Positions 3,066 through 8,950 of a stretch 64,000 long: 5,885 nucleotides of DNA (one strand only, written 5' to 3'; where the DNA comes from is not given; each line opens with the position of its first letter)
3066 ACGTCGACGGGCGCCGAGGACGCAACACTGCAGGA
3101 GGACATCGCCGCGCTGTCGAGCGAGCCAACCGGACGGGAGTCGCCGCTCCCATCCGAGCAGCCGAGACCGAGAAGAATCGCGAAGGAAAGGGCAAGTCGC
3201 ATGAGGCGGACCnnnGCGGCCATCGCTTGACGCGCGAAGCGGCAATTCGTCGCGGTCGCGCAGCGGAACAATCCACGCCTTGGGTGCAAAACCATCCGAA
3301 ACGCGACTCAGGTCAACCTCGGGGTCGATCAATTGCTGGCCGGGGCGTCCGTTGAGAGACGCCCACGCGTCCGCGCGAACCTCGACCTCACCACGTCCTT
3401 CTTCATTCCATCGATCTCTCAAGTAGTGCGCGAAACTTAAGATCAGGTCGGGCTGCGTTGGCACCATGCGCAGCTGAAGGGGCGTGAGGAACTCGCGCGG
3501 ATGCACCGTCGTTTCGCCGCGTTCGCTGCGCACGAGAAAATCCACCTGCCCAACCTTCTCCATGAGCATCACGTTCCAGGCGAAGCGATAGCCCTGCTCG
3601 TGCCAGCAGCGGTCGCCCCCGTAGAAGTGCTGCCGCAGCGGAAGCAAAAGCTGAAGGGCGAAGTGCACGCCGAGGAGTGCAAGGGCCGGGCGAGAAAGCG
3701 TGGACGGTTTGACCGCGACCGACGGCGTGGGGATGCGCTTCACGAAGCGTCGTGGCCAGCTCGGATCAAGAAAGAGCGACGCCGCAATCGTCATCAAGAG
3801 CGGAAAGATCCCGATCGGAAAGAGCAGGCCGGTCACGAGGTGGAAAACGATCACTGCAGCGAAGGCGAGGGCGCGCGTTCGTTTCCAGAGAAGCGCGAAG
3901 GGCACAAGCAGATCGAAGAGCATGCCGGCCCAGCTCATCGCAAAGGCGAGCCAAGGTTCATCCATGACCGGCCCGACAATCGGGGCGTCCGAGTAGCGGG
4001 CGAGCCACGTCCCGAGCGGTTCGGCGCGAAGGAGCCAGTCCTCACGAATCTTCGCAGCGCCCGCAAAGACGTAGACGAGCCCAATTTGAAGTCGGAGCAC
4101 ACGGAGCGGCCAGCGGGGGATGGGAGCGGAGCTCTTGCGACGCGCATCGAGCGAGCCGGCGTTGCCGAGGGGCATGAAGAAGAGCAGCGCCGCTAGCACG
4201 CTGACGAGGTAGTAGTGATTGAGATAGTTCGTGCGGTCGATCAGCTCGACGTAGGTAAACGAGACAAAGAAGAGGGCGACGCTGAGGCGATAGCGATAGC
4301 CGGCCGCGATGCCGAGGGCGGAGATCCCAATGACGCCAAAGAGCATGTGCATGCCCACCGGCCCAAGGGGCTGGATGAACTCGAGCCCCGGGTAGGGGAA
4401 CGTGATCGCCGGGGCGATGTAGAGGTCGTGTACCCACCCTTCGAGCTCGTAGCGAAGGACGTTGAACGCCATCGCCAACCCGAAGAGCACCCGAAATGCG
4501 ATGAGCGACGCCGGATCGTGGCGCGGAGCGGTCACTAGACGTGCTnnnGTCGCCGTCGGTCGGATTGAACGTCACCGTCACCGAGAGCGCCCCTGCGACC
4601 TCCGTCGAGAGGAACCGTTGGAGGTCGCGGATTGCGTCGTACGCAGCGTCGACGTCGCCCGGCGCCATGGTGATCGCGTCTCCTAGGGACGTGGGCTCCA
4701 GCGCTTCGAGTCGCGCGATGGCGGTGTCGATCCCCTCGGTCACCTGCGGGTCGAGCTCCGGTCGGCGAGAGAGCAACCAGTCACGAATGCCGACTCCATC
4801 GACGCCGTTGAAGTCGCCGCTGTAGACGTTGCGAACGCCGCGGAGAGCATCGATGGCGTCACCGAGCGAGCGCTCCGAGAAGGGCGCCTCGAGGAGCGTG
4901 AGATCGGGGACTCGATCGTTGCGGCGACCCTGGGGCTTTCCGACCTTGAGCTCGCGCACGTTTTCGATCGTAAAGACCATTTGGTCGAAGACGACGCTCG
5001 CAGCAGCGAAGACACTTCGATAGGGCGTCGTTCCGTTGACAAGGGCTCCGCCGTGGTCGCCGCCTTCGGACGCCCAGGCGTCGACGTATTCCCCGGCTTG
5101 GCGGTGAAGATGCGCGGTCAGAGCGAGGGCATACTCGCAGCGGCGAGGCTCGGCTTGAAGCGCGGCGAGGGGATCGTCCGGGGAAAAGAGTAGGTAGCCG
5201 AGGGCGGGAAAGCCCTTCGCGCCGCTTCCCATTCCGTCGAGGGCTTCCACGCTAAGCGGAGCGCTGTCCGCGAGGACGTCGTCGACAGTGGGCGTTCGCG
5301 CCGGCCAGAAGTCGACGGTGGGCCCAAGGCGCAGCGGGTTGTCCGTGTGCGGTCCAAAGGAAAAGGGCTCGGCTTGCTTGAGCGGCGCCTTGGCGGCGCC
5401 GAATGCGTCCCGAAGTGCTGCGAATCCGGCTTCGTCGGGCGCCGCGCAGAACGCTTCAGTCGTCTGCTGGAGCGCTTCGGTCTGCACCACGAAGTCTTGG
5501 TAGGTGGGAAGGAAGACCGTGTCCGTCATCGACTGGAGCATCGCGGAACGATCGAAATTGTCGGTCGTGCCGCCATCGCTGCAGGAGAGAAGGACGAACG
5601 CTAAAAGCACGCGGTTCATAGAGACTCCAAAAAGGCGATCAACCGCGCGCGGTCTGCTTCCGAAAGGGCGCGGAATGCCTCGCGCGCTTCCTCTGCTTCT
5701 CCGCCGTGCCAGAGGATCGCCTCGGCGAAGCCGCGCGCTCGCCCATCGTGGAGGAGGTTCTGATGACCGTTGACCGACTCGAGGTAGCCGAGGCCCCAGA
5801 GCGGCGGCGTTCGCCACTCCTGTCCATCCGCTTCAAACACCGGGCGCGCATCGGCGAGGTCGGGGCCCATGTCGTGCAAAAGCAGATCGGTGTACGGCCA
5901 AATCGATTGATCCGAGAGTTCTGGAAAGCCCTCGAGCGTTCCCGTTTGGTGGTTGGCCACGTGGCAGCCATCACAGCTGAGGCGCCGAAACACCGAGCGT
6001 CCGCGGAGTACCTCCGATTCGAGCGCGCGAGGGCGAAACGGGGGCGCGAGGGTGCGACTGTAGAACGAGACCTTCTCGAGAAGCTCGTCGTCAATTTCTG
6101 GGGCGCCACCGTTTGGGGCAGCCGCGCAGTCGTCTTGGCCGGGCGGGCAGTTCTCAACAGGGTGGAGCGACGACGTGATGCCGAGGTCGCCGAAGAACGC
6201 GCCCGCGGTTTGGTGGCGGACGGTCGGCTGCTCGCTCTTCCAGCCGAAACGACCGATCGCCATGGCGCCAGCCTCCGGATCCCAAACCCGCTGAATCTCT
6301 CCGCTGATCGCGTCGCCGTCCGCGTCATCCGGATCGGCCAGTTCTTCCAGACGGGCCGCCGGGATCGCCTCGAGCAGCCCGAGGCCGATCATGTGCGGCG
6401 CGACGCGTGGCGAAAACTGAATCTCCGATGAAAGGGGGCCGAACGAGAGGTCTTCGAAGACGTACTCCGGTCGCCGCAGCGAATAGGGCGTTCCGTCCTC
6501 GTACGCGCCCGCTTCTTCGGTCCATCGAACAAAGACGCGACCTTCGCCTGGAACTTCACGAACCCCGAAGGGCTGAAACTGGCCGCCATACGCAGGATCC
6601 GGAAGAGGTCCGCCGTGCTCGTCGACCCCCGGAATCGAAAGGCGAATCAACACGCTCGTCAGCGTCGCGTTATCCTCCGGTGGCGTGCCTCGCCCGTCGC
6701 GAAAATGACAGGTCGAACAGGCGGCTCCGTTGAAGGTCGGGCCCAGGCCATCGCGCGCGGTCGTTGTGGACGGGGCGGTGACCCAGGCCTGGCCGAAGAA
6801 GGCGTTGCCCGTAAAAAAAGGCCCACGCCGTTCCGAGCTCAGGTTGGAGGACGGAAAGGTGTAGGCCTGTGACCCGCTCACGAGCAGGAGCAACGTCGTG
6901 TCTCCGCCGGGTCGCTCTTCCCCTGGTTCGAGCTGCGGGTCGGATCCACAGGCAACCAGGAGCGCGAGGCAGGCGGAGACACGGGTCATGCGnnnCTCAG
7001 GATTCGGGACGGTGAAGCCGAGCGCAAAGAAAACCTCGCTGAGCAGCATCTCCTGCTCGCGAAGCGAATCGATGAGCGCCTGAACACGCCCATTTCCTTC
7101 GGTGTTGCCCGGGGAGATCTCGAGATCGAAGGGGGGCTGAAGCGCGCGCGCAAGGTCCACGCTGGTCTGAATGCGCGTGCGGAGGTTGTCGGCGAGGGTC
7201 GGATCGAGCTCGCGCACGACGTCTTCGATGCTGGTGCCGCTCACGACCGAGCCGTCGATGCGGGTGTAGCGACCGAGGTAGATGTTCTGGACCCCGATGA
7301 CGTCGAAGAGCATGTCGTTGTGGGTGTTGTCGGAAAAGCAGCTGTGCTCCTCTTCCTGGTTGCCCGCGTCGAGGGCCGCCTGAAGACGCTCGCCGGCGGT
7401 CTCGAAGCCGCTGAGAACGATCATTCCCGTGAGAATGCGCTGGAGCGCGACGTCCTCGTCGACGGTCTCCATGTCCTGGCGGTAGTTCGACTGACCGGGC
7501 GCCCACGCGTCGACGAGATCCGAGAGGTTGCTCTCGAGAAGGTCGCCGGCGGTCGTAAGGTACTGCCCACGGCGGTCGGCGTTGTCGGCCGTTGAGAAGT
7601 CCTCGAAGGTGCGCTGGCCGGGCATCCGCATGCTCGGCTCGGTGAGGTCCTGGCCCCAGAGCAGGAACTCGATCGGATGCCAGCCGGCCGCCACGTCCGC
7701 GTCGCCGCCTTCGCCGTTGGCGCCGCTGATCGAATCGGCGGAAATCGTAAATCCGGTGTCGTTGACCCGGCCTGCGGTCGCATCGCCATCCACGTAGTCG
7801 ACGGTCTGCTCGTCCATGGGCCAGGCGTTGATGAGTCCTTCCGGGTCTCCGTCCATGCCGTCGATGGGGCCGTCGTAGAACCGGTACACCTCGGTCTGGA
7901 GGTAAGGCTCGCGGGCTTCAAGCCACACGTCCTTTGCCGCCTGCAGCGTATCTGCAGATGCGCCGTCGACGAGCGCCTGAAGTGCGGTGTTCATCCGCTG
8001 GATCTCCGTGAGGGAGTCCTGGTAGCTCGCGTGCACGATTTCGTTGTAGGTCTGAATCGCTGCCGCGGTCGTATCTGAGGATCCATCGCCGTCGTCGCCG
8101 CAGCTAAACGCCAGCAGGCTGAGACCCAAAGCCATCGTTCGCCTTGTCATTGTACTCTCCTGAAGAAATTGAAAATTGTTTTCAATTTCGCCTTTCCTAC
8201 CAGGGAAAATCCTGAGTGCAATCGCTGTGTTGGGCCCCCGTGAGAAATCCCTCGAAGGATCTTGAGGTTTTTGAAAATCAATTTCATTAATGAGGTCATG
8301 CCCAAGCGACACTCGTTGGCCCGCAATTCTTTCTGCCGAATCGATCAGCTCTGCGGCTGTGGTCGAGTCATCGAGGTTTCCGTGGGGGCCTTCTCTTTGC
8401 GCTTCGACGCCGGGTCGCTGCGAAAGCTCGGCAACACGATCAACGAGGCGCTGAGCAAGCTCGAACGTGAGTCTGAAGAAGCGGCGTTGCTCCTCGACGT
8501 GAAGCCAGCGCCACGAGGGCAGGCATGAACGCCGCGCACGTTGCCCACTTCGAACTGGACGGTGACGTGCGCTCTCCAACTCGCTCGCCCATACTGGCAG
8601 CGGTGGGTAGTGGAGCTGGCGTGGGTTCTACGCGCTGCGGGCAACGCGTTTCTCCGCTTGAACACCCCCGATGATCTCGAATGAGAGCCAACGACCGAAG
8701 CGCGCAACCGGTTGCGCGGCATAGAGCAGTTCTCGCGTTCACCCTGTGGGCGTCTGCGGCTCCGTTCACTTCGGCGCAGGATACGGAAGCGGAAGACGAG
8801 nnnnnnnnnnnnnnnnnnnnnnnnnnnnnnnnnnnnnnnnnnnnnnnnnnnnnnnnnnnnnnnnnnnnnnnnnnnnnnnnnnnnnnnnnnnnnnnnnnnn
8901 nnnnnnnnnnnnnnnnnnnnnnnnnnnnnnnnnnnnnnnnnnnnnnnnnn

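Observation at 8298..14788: Receptor / triple-HmuY-like / double-Kelch / small-protein operon: an unusual haem-type capture module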

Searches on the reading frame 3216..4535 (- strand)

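Call 13: search_protein_families(library=pfam, proteins=[window:3216-4535:-], max_evalue=0.01)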
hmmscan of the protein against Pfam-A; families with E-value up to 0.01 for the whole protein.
window:3216-4535:- (440 aa): 2 families
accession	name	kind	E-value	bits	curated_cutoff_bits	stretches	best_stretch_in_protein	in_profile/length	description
PF05090.19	HTTM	-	2.8e-78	263.5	27.7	1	6-260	4-259/259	HTTM domain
PF22777.1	VKGC_lumenal_dom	-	2.9e-45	154.3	27.7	1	284-427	5-151/152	Vitamin K-dependent gamma-carboxylase, lumenal domain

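Call 57: search_protein_families(library=ncbifam, proteins=[window:3216-4535:-], max_evalue=0.001)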
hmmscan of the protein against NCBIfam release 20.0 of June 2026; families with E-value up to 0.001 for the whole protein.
window:3216-4535:- (440 aa): 0 families

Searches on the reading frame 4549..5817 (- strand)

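Call 13: search_protein_families(library=pfam, proteins=[window:4549-5817:-], max_evalue=0.01)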
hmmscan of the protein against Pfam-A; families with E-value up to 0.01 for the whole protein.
window:4549-5817:- (423 aa): 1 family
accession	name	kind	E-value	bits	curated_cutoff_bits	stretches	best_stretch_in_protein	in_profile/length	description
PF09375.15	Peptidase_M75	-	4.4e-45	154.9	23.5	1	103-400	2-285/288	Imelysin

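Call 57: search_protein_families(library=ncbifam, proteins=[window:4549-5817:-], max_evalue=0.001)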
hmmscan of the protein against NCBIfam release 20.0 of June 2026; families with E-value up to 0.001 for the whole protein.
window:4549-5817:- (423 aa): 0 families

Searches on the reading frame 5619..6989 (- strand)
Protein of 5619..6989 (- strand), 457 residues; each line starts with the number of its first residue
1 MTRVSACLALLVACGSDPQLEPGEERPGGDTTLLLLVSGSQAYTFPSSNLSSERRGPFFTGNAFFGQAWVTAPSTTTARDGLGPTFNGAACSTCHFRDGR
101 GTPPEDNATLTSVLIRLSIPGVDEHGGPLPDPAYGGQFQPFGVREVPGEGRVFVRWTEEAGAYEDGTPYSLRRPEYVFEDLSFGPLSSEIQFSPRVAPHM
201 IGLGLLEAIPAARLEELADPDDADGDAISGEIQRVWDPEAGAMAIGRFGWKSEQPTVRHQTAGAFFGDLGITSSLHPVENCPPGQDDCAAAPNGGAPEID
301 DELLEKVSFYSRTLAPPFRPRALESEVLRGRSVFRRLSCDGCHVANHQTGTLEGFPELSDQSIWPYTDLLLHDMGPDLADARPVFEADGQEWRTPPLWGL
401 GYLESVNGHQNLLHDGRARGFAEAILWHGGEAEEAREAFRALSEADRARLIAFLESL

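Call 13: search_protein_families(library=pfam, proteins=[window:5619-6989:-], max_evalue=0.01)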
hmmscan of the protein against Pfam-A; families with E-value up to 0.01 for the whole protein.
window:5619-6989:- (457 aa): 3 families
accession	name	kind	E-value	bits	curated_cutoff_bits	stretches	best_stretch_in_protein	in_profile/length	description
PF06537.16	DHOR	-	1.8e-88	297.6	22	1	25-457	5-499/499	Di-haem oxidoreductase, putative peroxidase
PF00034.26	Cytochrom_C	-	7.5e-06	27.6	21.3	0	329-457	3-89/90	Cytochrome c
PF13442.11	Cytochrome_CBB3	-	9.7e-05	23.1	27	0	327-364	3-32/68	Cytochrome C oxidase, cbb3-type, subunit III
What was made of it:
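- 3213..8150 (-): Divergent operon: imelysin lipoprotein (6993-8150), di-haem oxidoreductase DHOR (5616-6989), second imelysin (4546-5619) and HTTM membrane protein (3213-4535). Pfam assigns all four (call 13).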

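Call 57: search_protein_families(library=ncbifam, proteins=[window:5619-6989:-], max_evalue=0.001)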
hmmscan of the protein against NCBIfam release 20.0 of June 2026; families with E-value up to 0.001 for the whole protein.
window:5619-6989:- (457 aa): 0 families

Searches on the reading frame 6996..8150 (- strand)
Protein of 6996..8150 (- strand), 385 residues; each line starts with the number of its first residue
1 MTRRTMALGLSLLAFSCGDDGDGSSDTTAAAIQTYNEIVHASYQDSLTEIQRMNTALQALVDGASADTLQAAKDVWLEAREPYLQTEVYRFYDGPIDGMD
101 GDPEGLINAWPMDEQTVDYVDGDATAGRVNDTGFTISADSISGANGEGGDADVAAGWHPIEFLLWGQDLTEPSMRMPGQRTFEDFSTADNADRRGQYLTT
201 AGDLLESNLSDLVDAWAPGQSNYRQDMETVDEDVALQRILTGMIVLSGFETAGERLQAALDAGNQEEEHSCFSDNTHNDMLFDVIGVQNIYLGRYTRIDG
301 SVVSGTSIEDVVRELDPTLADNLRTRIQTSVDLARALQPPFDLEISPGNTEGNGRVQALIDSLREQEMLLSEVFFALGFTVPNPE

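Call 13: search_protein_families(library=pfam, proteins=[window:6996-8150:-], max_evalue=0.01)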
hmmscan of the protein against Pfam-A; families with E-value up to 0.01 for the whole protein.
window:6996-8150:- (385 aa): 1 family
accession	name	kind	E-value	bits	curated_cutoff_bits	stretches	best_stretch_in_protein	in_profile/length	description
PF09375.15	Peptidase_M75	-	4.4e-69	233.6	23.5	1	40-367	2-285/288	Imelysin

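Call 57: search_protein_families(library=ncbifam, proteins=[window:6996-8150:-], max_evalue=0.001)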
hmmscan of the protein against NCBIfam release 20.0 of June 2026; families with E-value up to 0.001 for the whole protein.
window:6996-8150:- (385 aa): 1 family
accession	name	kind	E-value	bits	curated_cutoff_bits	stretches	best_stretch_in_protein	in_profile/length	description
NF047655.1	ImlysnLruBLepto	equivalog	1.9e-42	145.6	850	1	27-305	48-343/441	imelysin LruB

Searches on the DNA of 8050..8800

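Call 15: search_rna_families(source=window, start=8050, end=8800, threshold=evalue, max_evalue=10)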
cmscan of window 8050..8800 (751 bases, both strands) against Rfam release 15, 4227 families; matches with E-value up to 10: 1.
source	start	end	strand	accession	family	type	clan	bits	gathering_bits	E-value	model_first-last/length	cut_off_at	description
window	8449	8504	+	RF01962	RMST_1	Gene; lncRNA;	-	13.8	40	1.5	1-61/61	no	Rhabdomyosarcoma 2 associated transcript conserved region 1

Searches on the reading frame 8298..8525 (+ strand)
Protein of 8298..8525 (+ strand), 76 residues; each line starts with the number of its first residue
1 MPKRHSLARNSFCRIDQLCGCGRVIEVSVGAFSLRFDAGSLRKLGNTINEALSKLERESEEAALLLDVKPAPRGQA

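Call 10: search_protein_families(library=pfam, proteins=[window:8298-8525:+], max_evalue=0.1)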
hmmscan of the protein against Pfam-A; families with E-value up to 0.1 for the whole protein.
window:8298-8525:+ (76 aa): 0 families

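Call 11: search_protein_families(library=ncbifam, proteins=[window:8298-8525:+], max_evalue=0.1)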
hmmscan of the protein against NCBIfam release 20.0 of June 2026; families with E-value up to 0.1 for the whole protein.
window:8298-8525:+ (76 aa): 0 families
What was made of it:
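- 8298..8528 (+): sORF1, a conserved 76-aa protein of unknown function and the first gene of the operon. It has no Pfam or NCBIfam match (calls 10, 11).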

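Call 74: find_homologous_proteins(query=window:8298-8525:+, max_evalue=0.01)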
Query window:8298-8525:+ (76 aa): 1 proteins with E <= 0.01 among 3 candidates.
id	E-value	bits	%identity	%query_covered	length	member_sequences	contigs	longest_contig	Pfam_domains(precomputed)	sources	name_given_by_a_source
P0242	4.3e-42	158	100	100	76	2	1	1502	-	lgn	-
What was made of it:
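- Tried and rejected: It found only the query itself (call 74).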
